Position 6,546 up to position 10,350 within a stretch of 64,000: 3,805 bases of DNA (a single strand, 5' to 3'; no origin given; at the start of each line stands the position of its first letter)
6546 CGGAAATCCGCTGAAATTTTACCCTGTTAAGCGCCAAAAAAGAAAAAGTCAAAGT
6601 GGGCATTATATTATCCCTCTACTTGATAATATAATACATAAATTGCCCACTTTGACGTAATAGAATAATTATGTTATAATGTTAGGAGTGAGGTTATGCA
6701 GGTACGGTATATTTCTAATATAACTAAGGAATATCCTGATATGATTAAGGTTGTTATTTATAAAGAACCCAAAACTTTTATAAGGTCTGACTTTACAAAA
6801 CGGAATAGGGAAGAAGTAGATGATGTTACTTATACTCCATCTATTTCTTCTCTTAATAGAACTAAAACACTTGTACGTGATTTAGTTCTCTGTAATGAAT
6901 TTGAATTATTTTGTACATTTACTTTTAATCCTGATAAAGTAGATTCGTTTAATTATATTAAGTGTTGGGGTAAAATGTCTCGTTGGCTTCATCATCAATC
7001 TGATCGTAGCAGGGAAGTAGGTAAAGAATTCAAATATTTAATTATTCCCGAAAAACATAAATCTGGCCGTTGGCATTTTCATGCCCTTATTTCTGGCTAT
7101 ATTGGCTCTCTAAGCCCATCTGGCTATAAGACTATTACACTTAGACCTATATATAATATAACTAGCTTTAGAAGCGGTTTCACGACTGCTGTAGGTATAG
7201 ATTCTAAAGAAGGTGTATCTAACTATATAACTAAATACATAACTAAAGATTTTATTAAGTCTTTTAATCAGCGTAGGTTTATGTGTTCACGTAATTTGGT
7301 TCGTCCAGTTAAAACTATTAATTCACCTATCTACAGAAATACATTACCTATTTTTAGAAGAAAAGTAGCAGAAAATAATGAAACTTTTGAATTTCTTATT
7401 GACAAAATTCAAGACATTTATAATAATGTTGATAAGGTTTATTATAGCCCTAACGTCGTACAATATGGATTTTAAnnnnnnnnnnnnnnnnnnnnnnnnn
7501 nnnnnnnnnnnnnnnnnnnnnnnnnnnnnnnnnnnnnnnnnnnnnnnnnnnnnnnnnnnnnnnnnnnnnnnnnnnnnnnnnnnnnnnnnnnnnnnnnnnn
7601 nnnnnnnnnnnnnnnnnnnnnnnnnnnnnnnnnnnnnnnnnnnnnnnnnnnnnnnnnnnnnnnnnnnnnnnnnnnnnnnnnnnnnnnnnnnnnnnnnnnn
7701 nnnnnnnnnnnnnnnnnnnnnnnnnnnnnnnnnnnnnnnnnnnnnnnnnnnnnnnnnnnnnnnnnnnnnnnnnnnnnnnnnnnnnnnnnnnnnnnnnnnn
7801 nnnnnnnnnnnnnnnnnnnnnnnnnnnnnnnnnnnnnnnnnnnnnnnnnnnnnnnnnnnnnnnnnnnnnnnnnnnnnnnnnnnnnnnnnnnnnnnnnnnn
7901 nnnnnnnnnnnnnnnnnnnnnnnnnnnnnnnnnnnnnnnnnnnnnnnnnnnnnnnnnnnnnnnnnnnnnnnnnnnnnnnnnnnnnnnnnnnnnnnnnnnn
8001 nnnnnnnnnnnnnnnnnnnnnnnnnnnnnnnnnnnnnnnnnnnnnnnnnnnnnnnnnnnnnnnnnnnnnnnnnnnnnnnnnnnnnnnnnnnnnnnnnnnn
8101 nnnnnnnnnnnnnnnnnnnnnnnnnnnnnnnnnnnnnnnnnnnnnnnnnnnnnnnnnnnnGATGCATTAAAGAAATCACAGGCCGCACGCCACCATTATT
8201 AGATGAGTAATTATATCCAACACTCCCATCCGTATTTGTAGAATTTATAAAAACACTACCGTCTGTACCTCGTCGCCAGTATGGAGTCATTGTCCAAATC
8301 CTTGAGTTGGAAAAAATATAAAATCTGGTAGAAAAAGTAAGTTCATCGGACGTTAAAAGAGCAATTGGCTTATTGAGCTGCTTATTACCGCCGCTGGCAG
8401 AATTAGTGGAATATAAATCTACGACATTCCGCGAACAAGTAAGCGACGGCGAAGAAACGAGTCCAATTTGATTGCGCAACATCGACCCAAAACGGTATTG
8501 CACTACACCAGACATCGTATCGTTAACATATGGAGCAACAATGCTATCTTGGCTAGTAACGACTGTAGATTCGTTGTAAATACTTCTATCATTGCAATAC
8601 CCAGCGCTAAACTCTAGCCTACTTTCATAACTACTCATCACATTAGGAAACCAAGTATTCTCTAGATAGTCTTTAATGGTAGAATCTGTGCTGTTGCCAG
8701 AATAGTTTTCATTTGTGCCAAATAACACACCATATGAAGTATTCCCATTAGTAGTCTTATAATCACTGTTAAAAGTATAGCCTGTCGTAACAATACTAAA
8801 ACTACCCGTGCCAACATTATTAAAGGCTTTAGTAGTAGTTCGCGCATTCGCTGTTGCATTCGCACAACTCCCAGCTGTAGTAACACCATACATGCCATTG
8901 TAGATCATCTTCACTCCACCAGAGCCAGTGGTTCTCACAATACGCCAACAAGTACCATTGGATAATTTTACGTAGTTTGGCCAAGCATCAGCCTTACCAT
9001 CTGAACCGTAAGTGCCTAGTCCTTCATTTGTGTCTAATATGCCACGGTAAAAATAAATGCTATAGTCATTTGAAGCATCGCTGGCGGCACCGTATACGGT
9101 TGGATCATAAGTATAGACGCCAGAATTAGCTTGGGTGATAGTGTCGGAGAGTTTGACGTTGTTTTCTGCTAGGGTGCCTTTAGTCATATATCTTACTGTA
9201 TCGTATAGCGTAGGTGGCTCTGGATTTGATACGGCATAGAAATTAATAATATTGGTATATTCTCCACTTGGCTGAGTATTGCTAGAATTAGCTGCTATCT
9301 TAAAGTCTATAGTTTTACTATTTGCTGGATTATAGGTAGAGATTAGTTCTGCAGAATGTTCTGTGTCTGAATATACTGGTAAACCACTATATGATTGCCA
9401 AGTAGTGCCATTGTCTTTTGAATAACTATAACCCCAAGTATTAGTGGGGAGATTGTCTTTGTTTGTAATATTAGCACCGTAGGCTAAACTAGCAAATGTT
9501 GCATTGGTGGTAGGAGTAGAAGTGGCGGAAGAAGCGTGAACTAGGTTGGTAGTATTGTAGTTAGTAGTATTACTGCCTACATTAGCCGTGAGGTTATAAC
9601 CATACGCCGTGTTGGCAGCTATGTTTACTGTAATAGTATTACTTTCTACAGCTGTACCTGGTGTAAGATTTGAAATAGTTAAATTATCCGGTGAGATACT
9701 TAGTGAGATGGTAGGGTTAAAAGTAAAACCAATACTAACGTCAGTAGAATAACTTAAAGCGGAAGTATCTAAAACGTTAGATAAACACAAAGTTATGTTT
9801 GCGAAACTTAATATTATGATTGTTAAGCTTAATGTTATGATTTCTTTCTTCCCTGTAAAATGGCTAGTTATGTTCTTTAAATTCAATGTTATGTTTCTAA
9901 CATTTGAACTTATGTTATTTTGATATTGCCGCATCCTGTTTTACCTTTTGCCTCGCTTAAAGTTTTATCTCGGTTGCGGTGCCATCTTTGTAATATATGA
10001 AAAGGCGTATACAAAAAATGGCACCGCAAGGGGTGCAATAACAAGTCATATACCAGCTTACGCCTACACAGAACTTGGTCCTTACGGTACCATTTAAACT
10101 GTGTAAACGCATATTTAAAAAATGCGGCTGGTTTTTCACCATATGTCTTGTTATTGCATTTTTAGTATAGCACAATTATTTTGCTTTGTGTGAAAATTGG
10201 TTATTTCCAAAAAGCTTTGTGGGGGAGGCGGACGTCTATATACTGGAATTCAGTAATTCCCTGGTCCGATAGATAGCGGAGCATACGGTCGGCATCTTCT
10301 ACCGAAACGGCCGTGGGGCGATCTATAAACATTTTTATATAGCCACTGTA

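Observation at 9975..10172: Undescribed covarying leader RNA in front of all four surface-protein genes (also 21695-21886, 28132-28321, 53165-53378)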

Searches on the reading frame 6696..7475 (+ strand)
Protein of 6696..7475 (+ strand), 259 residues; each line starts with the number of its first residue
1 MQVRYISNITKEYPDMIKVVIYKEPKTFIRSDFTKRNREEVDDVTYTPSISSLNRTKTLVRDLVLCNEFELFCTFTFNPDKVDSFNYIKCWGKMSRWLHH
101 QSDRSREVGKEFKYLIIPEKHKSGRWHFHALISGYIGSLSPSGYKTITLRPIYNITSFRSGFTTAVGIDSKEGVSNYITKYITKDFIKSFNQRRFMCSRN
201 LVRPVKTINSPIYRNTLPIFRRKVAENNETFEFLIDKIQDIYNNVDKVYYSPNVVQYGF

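Call 53: search_protein_families(library=pfam, proteins=[window:6696-7475:+], max_evalue=0.001)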
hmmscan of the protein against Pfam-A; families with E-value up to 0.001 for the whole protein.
window:6696-7475:+ (259 aa): 1 family
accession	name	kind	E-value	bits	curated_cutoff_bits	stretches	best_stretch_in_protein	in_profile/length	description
PF23343.2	REP_ORF2-G2P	-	1.8e-12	47.8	27.8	1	71-185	2-98/99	Replication-associated protein ORF2/G2P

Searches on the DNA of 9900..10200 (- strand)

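Call 31: search_rna_families(source=window, start=9900, end=10200, threshold=evalue, max_evalue=10)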
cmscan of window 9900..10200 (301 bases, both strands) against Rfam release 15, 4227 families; matches with E-value up to 10: 7.
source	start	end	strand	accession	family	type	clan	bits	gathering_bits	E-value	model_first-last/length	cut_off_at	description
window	9974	10029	-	RF00739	MIR476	Gene; miRNA;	-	19.2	80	0.54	16-69/92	no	MIR476 microRNA precursor family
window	9974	10029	-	RF03578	mir-3910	Gene; miRNA;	-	17.7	95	0.63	1-82/82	no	mir-3910 microRNA precursor family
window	9974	10029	+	RF03578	mir-3910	Gene; miRNA;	-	16.5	95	1.4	1-82/82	no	mir-3910 microRNA precursor family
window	9974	10029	-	RF03687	mir-2011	Gene; miRNA;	-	15.8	80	2.3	16-68/83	no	mir-2011 microRNA precursor family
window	9964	10041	+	RF03644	mir-2064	Gene; miRNA;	-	15.2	100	1.4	1-70/70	no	mir-2064 microRNA precursor family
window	10011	10104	+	RF00843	mir-228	Gene; miRNA;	CL00093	12.8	45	5.6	1-85/85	no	mir-228 microRNA precursor family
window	10107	10200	+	RF02777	OppA_thermometer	Cis-reg; thermoregulator;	-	8.5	290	4.7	1-98/304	3'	OppA 5' UTR thermometer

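Call 44: build_rna_model(alignment_id=A3, structure=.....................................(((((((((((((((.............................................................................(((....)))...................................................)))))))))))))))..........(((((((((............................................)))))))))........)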
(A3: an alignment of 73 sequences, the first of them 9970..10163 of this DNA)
Model R1 built from alignment A3 (73 sequences, 285 columns); structure: as given.
model positions 187; base pairs 27; branch points 1; effective number of sequences 5.4; information 0.59 bits per position. Calibrated on 0.2 Mb of random sequence (short: E-values are rough).
structure used (alignment columns):
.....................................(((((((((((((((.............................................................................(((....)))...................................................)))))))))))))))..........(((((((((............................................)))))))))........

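Call 45: search_with_rna_model(model_id=R1, sources=[window, L006, L007, L008, L009, L010, L011, L012, L013, L014, L015, L016, L017, L018, L019, L020, L022, L023, L024, L025, L026, L028, L029, L030, L031, L032, L033, L034, L035, L036, L037, L038, L039, L040, L041, L042, L043, L044, L045, L046, L047, L048, L049, L050, L051, L052, L053, L054, L055, L056, L057, L059, L060, L061, L062, L063, L064, L065, L067, L068, L069, L070, L071, L072, L073, L074, L075, L076, L077, L078, L079, L080, L081, L082, L083, L084, L085, L086, L087, L088, L089, L090, L091, L092, L093, L094, L095, L096, L097, L098, L099, L100, L101, L102, L103, L104, L001, L002], max_evalue=0.01, make_alignment=true)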
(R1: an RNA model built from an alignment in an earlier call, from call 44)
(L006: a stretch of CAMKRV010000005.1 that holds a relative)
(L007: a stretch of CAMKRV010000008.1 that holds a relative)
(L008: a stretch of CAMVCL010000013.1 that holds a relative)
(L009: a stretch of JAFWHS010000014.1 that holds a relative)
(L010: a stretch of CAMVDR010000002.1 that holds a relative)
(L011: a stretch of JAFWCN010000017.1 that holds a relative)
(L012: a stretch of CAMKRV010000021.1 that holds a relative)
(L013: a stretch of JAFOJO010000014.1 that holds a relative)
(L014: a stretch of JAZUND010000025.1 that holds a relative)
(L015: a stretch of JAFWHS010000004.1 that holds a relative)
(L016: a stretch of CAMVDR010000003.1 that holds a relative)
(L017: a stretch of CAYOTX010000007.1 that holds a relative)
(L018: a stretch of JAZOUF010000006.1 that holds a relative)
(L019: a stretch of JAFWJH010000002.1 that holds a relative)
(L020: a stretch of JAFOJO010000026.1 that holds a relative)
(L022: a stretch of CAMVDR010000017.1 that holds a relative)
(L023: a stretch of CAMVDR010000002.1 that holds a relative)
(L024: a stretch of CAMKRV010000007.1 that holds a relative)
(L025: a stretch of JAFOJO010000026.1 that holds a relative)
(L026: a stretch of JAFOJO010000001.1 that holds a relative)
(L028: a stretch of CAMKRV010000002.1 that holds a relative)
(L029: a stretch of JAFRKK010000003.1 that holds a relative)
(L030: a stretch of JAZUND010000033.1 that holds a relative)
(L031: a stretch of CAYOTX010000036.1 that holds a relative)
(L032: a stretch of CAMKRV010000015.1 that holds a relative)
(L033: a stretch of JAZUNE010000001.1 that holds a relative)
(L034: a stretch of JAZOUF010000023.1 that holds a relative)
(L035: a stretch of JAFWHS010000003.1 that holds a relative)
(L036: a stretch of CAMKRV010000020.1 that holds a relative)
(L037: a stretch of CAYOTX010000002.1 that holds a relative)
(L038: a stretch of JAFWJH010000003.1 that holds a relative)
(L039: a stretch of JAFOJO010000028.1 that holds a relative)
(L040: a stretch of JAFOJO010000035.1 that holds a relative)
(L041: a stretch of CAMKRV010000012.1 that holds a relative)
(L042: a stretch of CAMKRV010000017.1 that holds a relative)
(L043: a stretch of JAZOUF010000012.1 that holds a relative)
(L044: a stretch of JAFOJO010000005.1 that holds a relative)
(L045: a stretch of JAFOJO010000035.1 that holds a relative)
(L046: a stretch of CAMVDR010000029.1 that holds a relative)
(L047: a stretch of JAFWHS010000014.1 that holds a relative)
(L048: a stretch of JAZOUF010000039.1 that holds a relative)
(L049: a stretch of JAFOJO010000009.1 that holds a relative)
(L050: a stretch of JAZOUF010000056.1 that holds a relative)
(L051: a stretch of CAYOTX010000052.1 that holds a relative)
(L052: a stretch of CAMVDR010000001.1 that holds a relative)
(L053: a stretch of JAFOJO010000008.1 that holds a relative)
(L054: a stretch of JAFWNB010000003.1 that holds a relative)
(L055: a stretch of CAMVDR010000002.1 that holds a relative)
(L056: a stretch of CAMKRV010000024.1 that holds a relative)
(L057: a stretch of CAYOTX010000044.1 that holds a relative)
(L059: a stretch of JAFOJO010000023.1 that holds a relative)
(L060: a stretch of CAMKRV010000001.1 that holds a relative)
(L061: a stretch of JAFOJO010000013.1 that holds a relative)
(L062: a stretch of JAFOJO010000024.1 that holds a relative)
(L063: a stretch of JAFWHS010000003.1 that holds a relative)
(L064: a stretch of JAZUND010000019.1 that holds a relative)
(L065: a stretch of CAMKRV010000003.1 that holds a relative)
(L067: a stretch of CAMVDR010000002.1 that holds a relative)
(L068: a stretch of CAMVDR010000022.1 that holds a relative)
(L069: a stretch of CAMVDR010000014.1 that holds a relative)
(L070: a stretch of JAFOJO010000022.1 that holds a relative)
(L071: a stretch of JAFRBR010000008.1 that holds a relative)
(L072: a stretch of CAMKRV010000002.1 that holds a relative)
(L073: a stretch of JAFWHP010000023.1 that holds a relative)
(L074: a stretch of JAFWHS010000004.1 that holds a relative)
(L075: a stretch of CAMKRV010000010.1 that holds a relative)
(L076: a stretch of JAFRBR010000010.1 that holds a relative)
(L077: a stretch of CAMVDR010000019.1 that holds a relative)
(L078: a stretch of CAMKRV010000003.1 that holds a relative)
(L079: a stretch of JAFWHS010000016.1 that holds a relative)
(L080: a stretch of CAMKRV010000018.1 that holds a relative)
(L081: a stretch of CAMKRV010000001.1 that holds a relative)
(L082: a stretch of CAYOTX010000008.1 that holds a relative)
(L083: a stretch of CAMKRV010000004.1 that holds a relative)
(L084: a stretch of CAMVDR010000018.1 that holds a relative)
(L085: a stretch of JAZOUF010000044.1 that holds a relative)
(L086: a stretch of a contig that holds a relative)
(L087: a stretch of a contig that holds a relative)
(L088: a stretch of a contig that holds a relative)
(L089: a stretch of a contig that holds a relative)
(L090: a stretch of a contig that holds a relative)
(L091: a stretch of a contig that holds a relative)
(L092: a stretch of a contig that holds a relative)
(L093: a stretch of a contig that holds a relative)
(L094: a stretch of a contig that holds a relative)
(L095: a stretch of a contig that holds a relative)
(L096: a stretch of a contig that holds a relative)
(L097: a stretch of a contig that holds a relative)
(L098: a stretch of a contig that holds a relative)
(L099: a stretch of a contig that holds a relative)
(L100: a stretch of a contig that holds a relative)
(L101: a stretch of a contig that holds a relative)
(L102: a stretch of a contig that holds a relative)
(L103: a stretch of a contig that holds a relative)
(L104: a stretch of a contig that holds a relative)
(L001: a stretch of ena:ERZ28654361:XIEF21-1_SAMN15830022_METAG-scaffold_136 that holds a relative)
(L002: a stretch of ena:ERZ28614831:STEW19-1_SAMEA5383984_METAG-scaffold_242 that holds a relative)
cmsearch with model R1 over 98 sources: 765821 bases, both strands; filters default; matches with E-value up to 0.01: 149.
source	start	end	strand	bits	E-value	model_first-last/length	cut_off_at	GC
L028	5840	6026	-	156.6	3.6e-27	1-187/187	no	0.39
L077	1185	1379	-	152.9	1.9e-26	1-187/187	no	0.39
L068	995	1185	-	152.3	2.4e-26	1-187/187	no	0.36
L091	2884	3070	-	151.4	3.5e-26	1-187/187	no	0.4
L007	124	310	-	150.9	4.5e-26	1-187/187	no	0.36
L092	3729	3923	+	149.5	8.3e-26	1-187/187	no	0.35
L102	3512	3704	+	149.2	9.4e-26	1-187/187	no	0.37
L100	7065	7250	-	148.9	1.1e-25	1-187/187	no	0.41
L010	53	243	+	145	6.1e-25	1-187/187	no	0.38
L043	2597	2777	+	145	6.2e-25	1-187/187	no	0.38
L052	1313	1502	-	144.5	7.5e-25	1-187/187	no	0.39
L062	656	849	-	144.2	8.7e-25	1-187/187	no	0.34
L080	208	413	-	142.8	1.6e-24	1-187/187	no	0.38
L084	641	834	+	142.5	1.8e-24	1-187/187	no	0.37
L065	1091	1280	+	142.5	1.8e-24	1-187/187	no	0.37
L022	4453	4634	+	142.3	2e-24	1-180/187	3'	0.35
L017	1631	1827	-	141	3.6e-24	1-187/187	no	0.38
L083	89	282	-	140.9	3.8e-24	1-187/187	no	0.37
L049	1787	1983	+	139.8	6.1e-24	1-187/187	no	0.37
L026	82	274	-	139.6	6.5e-24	1-187/187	no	0.37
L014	7023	7204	+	139.5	6.9e-24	1-187/187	no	0.39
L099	1937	2128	+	139.3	7.6e-24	1-187/187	no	0.4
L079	3004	3194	+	138.8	9.3e-24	1-187/187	no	0.36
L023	2220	2411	+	137.8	1.5e-23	1-187/187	no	0.39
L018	88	269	-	137.3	1.8e-23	1-187/187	no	0.4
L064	2149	2340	+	137.1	2e-23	1-187/187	no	0.4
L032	4331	4507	-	136.7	2.4e-23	1-187/187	no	0.35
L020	3091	3291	-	136.3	2.8e-23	1-187/187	no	0.37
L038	4216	4399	-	134.2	7.2e-23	1-187/187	no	0.42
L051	59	246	-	134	7.6e-23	1-187/187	no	0.4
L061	1782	1969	+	134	7.8e-23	1-187/187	no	0.4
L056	4839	5022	+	133.3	1.1e-22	1-184/187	3'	0.35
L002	9766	9954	+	133.3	1.1e-22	1-187/187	no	0.4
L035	4198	4387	-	133.2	1.1e-22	1-187/187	no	0.37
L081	5040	5233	+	133.1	1.1e-22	1-187/187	no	0.35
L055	1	187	-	132.7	1.3e-22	1-187/187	no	0.37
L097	3824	4017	+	132.6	1.5e-22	1-187/187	no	0.35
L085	2038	2223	-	132.1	1.8e-22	1-187/187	no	0.37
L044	2437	2630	-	131.7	2.1e-22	1-187/187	no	0.37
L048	90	266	-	131.3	2.6e-22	1-187/187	no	0.38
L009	351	540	-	131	2.9e-22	1-187/187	no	0.38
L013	4847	5039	-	130.9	3.1e-22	1-187/187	no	0.36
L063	4890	5085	-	130.9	3.1e-22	1-187/187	no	0.42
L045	140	327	+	130.8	3.2e-22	1-187/187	no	0.38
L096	4917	5110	-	130.6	3.5e-22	1-187/187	no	0.37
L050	90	267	-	130.6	3.5e-22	1-187/187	no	0.39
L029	6856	7039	+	130.5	3.6e-22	1-187/187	no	0.39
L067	2940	3130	-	130.2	4.1e-22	1-187/187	no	0.38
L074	797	989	+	129.9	4.7e-22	1-187/187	no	0.37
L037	5791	5986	-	129.7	5.2e-22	1-187/187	no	0.38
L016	7564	7763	+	129.6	5.3e-22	1-187/187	no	0.37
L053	6014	6206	-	129.4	5.8e-22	1-187/187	no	0.41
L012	204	394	-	129.4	5.8e-22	1-187/187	no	0.41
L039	2796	2983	+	129.4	6e-22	1-187/187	no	0.37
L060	237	420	-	129.4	6e-22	1-187/187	no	0.38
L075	5079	5280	+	129.2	6.5e-22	1-187/187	no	0.37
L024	7684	7868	+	128.1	1e-21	1-187/187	no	0.38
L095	6221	6418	+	128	1.1e-21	1-187/187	no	0.36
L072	3119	3304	+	127.9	1.1e-21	1-187/187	no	0.39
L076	91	268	-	127.8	1.2e-21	1-187/187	no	0.43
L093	2174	2376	-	127.6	1.3e-21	1-187/187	no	0.38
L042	4002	4193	-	127.5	1.4e-21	1-187/187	no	0.38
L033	3739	3911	-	127.3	1.5e-21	1-187/187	no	0.41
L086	1207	1396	-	127.2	1.5e-21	1-187/187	no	0.41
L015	7594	7791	+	126.9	1.8e-21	1-187/187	no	0.38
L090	1496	1674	+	126.2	2.5e-21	1-187/187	no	0.37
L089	3033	3214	-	126.1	2.5e-21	1-187/187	no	0.4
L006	2885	3073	+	126.1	2.6e-21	1-187/187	no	0.4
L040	591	774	+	125.7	3e-21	1-187/187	no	0.39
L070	3521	3704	-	125.7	3e-21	1-187/187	no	0.39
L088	1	176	-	125.6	3.1e-21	1-179/187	3'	0.38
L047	625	817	-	125.2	3.8e-21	1-187/187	no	0.43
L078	6224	6403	+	123.8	6.8e-21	1-187/187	no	0.41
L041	5907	6092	-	123.6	7.6e-21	1-187/187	no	0.35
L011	5382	5567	+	123.4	8.3e-21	1-187/187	no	0.38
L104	5169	5356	+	123.2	9e-21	1-187/187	no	0.38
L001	9619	9809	+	122.4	1.3e-20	1-187/187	no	0.39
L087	3143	3320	+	122.3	1.3e-20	1-180/187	3'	0.36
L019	2406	2592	+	122.2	1.4e-20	1-187/187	no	0.42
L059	2389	2570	+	118.3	7.8e-20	1-187/187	no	0.36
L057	2598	2792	+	117.8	9.7e-20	1-187/187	no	0.38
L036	1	188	-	117.8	1e-19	1-179/187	3'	0.38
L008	7324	7503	+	116.7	1.6e-19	1-187/187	no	0.39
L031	1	184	-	116.6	1.7e-19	1-181/187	3'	0.41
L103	324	503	-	116.1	2.1e-19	1-187/187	no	0.34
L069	1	177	-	115.6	2.5e-19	1-180/187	3'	0.4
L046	1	187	-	115.4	2.8e-19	1-180/187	3'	0.37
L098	6018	6187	+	114.1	5e-19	1-187/187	no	0.39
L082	4252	4441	-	113.8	5.8e-19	1-187/187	no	0.37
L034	539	714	-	112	1.3e-18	1-187/187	no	0.4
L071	91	284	-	111.8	1.4e-18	1-187/187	no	0.42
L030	1084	1259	-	110.7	2.3e-18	1-187/187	no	0.4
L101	3272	3467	+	108.4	6.3e-18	1-181/187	3'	0.38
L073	123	298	-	106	1.8e-17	1-187/187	no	0.41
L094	1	185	-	102.9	7e-17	1-180/187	3'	0.41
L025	3734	3918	-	99.2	3.6e-16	9-187/187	5'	0.39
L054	2748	2908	+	90.1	2e-14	1-187/187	no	0.47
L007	7855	8000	-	82.9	4.8e-13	54-187/187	5'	0.4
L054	2859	2985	-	61.2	6.7e-09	1-187/187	no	0.32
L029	6985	7138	-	46.3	4.8e-06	1-187/187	no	0.38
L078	6341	6485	-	45.9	5.7e-06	1-187/187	no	0.35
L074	930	1088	-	44.5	1.1e-05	1-187/187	no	0.4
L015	7730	7931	-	42.8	2.2e-05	1-187/187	no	0.37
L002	9892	10079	-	42.3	2.8e-05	1-187/187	no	0.31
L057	2733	2874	-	42.3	2.9e-05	1-187/187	no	0.36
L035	4099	4258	+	41.1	4.9e-05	1-187/187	no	0.38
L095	6364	6535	-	40.3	6.9e-05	1-187/187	no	0.34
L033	3634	3787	+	40.2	7e-05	1-187/187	no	0.32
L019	2539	2688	-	39.9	8.1e-05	1-187/187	no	0.33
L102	3646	3823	-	37.8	0.0002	1-187/187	no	0.33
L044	2353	2492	+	37.6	0.00022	1-187/187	no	0.34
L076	19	143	+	37.6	0.00022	1-187/187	no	0.35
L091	2759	2938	+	37.4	0.00025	1-187/187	no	0.37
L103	220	384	+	37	0.00029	1-187/187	no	0.33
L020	3025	3153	+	36.7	0.00033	1-187/187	no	0.33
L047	483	684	+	36.5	0.00036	1-187/187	no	0.36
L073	19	172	+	36.4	0.00038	1-187/187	no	0.32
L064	2279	2408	-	36.4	0.00038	1-187/187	no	0.4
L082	4127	4314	+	35.4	0.00059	1-187/187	no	0.32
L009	237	411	+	35.2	0.00063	1-187/187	no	0.39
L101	3415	3467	-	35.1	0.00066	139-187/187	5'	0.47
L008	7443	7654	-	35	0.0007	1-187/187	no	0.38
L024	7810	7946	-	34.8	0.00076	1-187/187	no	0.39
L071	19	143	+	34.8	0.00077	1-187/187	no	0.34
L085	1933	2087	+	34.8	0.00077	1-187/187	no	0.34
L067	2828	2997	+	34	0.0011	1-187/187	no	0.33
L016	7709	7885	-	33.9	0.0011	1-187/187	no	0.36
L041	5826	5969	+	33.5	0.0014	1-187/187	no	0.37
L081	5177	5341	-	33.4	0.0014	1-187/187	no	0.35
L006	3011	3186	-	32.8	0.0018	1-187/187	no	0.32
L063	4822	4951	+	32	0.0026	1-187/187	no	0.45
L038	4130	4270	+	31.9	0.0028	1-187/187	no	0.38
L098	6125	6276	-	31.8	0.0029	1-187/187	no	0.36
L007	7746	7917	+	31.7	0.003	1-187/187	no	0.31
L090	1625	1740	-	30.9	0.0043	1-187/187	no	0.37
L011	5513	5674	-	30.7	0.0046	1-187/187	no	0.38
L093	2062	2233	+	30.1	0.0062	1-187/187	no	0.37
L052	1202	1367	+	29.9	0.0067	1-187/187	no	0.38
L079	3133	3278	-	29.8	0.0068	1-187/187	no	0.46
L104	5294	5439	-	29.4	0.0083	1-187/187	no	0.36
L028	5729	5894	+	29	0.0097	1-187/187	no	0.37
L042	3918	4064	+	29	0.0098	1-187/187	no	0.35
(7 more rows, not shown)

Alignment A4: 149 matches aligned to the model, 352 columns, each read 5' to 3' on its own strand. Consensus structure (alignment columns), stored with it:
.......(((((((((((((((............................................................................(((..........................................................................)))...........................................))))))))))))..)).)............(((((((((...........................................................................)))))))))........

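Call 74: search_with_rna_model(model_id=R1, sources=[L168, L169, L170], max_evalue=1)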
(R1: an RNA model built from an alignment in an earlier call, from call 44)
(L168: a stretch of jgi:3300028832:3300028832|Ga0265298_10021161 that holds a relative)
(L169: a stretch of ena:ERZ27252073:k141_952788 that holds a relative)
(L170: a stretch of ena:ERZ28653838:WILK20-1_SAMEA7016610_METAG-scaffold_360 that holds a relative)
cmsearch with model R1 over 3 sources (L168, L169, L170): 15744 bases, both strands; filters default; matches with E-value up to 1: 0.
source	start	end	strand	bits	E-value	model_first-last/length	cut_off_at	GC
